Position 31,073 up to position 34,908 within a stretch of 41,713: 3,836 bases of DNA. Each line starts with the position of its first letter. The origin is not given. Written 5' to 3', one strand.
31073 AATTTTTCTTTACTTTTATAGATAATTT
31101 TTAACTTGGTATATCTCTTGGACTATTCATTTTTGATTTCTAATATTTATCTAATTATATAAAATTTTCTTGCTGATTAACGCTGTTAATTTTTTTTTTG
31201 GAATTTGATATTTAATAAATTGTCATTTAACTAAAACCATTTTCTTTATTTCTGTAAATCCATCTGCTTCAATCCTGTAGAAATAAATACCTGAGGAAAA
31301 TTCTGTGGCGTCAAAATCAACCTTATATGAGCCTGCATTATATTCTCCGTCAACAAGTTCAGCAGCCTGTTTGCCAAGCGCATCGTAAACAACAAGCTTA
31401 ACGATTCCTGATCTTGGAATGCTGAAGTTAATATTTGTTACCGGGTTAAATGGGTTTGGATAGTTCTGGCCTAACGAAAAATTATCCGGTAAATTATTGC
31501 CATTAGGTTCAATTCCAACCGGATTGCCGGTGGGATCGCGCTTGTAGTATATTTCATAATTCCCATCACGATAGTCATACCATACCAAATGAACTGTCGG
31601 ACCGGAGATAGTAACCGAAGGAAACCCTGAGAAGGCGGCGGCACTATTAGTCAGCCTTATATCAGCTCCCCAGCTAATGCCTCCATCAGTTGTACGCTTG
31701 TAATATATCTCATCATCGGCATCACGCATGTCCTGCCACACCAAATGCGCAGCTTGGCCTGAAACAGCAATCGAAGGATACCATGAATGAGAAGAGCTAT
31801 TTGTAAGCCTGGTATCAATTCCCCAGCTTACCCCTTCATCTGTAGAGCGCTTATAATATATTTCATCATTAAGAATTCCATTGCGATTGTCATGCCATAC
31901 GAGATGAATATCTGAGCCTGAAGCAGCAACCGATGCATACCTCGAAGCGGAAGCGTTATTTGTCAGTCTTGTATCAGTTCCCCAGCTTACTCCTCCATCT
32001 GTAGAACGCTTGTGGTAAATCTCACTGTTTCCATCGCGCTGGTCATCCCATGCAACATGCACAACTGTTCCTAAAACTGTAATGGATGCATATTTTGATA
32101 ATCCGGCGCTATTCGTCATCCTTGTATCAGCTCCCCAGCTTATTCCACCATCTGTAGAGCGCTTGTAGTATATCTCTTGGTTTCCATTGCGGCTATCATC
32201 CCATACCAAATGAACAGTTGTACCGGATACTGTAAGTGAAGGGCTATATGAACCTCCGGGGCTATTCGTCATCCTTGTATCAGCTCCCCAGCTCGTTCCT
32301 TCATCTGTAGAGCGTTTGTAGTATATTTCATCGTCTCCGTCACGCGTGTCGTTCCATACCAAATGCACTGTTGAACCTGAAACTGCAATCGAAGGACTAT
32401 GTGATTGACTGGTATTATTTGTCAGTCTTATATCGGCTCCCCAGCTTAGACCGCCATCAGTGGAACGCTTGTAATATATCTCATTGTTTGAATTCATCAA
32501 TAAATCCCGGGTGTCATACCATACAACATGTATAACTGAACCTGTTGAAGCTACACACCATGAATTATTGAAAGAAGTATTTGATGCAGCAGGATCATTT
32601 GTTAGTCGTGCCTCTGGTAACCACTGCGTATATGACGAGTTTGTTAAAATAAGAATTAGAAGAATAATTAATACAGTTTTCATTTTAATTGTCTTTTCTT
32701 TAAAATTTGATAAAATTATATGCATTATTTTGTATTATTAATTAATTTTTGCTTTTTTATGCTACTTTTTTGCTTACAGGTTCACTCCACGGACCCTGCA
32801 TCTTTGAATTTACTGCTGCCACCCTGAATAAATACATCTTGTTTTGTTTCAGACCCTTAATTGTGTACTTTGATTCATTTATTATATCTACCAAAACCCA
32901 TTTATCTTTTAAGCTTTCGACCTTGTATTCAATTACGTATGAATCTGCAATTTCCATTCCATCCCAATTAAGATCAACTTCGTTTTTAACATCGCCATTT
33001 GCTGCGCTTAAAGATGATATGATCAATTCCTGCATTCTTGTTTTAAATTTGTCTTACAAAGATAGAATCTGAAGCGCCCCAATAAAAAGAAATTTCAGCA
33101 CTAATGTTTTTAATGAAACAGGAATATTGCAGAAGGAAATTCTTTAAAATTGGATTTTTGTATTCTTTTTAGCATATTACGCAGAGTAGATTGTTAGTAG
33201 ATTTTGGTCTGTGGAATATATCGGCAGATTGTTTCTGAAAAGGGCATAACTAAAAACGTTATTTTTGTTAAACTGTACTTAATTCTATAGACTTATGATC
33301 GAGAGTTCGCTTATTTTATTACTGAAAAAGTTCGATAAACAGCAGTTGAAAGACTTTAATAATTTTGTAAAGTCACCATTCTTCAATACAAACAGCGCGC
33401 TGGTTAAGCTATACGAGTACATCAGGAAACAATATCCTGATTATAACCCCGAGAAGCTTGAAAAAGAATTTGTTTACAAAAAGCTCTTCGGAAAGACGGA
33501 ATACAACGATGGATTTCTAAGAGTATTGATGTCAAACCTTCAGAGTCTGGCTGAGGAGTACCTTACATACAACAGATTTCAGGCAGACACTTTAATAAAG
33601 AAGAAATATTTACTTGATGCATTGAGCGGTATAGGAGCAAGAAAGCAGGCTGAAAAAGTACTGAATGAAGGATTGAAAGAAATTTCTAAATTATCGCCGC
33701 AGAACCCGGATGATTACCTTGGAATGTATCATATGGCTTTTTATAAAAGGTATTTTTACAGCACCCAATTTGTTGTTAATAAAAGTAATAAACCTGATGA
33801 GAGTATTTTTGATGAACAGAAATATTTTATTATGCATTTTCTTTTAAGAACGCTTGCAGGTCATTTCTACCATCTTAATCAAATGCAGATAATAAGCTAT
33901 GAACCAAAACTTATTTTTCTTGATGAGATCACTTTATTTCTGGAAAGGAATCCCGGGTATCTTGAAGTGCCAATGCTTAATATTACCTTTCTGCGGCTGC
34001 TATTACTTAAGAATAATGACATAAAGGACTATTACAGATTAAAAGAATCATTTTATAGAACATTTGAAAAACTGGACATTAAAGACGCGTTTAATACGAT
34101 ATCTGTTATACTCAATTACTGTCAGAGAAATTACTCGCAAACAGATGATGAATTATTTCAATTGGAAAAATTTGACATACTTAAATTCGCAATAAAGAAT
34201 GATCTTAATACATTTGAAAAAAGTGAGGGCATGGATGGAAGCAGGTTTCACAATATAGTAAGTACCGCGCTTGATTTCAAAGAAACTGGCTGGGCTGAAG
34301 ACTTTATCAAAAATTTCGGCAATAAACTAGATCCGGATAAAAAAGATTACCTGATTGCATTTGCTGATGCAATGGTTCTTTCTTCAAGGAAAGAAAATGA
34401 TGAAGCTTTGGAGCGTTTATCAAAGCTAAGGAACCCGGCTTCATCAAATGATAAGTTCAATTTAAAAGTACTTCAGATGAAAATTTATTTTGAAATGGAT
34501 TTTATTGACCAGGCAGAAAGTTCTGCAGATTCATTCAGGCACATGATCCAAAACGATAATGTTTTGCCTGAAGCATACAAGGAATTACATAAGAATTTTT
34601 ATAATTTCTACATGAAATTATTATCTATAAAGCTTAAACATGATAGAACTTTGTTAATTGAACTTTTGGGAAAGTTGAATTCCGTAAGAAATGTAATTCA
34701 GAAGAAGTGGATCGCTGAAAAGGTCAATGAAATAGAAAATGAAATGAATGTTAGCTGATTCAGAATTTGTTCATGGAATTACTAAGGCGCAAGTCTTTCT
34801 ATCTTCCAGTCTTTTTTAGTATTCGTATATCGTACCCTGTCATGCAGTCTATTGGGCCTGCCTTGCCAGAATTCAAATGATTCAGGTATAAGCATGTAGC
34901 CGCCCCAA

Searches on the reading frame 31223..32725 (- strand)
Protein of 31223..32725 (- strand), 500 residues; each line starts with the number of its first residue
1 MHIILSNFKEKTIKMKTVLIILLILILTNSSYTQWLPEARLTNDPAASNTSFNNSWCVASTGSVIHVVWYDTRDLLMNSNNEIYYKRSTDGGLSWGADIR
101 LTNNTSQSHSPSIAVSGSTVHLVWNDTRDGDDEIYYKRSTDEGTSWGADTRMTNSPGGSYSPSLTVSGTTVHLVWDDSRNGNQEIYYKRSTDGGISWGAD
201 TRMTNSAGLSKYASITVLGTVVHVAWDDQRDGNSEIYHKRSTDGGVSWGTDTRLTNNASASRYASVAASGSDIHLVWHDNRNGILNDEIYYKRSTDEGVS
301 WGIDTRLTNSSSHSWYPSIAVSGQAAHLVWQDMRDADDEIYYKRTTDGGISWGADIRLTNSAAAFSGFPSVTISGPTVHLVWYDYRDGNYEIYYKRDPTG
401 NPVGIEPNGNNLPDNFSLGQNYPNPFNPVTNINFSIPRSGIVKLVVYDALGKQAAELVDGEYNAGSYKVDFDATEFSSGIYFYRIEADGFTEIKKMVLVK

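Call 9: search_protein_families(library=pfam, proteins=[window:31223-32725:-], max_evalue=0.001)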
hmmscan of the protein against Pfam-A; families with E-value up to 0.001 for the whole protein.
window:31223-32725:- (500 aa): 5 families
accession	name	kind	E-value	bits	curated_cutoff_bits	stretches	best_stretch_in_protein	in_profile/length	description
PF13088.12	BNR_2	-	9.6e-11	42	31.4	1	228-362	74-207/277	BNR repeat-like domain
PF18962.6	Por_Secre_tail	-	5.5e-09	36.6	27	1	422-497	2-74/75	Secretion system C-terminal sorting domain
PF15892.11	BNR_4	-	4.6e-07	29.9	27.3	1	103-250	34-195/272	BNR repeat-containing family member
PF25489.1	At5g54830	-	4.8e-06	27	27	0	114-146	88-120/126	At5g54830-like domain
PF02012.26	BNR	-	6.3e-06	25.8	27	0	189-197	2-10/12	BNR/Asp-box repeat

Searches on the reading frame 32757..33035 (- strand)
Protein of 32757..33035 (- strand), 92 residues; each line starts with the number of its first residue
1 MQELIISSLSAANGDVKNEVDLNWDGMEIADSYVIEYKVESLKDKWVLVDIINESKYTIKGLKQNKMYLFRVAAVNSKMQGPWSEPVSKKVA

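Call 82: search_protein_families(library=pfam, proteins=[window:32757-33035:-], max_evalue=0.01)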
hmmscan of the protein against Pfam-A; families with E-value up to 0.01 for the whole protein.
window:32757-33035:- (92 aa): 4 families
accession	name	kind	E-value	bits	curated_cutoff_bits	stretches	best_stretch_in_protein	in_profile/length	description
PF00041.27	fn3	-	1.6e-10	41.5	25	1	18-88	14-82/84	Fibronectin type III domain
PF25059.1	FN3_DSCAM-DSCAML_C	-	1.5e-05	25.7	39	1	31-77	21-67/89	DSCAM/DSCAML C-terminal Fn3-like domain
PF16656.11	Pur_ac_phosph_N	-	0.00023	22.1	30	1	50-88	56-90/93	Purple acid Phosphatase, N-terminal domain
PF25814.1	fn3_SORL1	-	0.0031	18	27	1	18-90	16-86/90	SORL1-like, fn3 domain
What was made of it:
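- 32757..33035 (-): 92-aa stand-alone fibronectin type III protein without a signal peptide, first gene of the operon divergent from F. Pfam fn3 E = 1.6e-10 (call 82).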

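Call 86: search_protein_families(library=padloc, proteins=[window:32757-33035:-], max_evalue=0.1)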
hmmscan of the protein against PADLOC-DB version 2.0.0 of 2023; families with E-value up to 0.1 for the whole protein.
window:32757-33035:- (92 aa): 0 families

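Call 87: search_protein_families(library=phrogs, proteins=[window:32757-33035:-], max_evalue=0.1)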
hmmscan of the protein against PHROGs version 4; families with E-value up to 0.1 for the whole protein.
window:32757-33035:- (92 aa): 7 families
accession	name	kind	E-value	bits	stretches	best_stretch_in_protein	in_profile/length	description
phrog_31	-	tail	4e-06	25.9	1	6-83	875-954/1565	central tail fiber J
phrog_4971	-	tail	3e-05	24.5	1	17-88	205-276/283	major tail protein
phrog_6977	-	tail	0.00014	22.4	1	26-90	180-241/284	minor tail protein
phrog_7440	-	tail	0.00091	19.3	1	17-90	265-333/354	major tail protein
phrog_2589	-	tail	0.011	13.1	1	5-78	624-695/3686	tail protein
phrog_20454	-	tail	0.024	15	1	17-76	17-78/253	baseplate wedge subunit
phrog_7953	-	unknown function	0.098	13.9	0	32-75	41-84/93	-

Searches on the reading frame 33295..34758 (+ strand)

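Call 5: search_protein_families(library=pfam, proteins=[window:33295-34758:+], max_evalue=1)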
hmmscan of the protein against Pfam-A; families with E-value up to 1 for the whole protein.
window:33295-34758:+ (487 aa): 2 families
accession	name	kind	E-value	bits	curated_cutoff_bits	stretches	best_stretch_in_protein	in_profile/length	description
PF23526.1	AprA_N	-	0.037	14.7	27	0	57-85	34-62/67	AprA N-terminal domain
PF05186.18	Dpy-30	-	0.061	13.5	22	1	122-145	13-36/42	Dpy-30 motif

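Call 6: search_protein_families(library=ncbifam, proteins=[window:33295-34758:+], max_evalue=1)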
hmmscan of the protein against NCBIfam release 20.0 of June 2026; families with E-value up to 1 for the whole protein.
window:33295-34758:+ (487 aa): 0 families

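Call 86: search_protein_families(library=padloc, proteins=[window:33295-34758:+], max_evalue=0.1)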
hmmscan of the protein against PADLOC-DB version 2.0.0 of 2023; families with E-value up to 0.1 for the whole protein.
window:33295-34758:+ (487 aa): 0 families

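Call 87: search_protein_families(library=phrogs, proteins=[window:33295-34758:+], max_evalue=0.1)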
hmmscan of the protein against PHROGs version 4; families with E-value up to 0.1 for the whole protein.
window:33295-34758:+ (487 aa): 1 family
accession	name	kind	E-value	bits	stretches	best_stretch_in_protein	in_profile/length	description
phrog_30587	-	unknown function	0.082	14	0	335-374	25-64/128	-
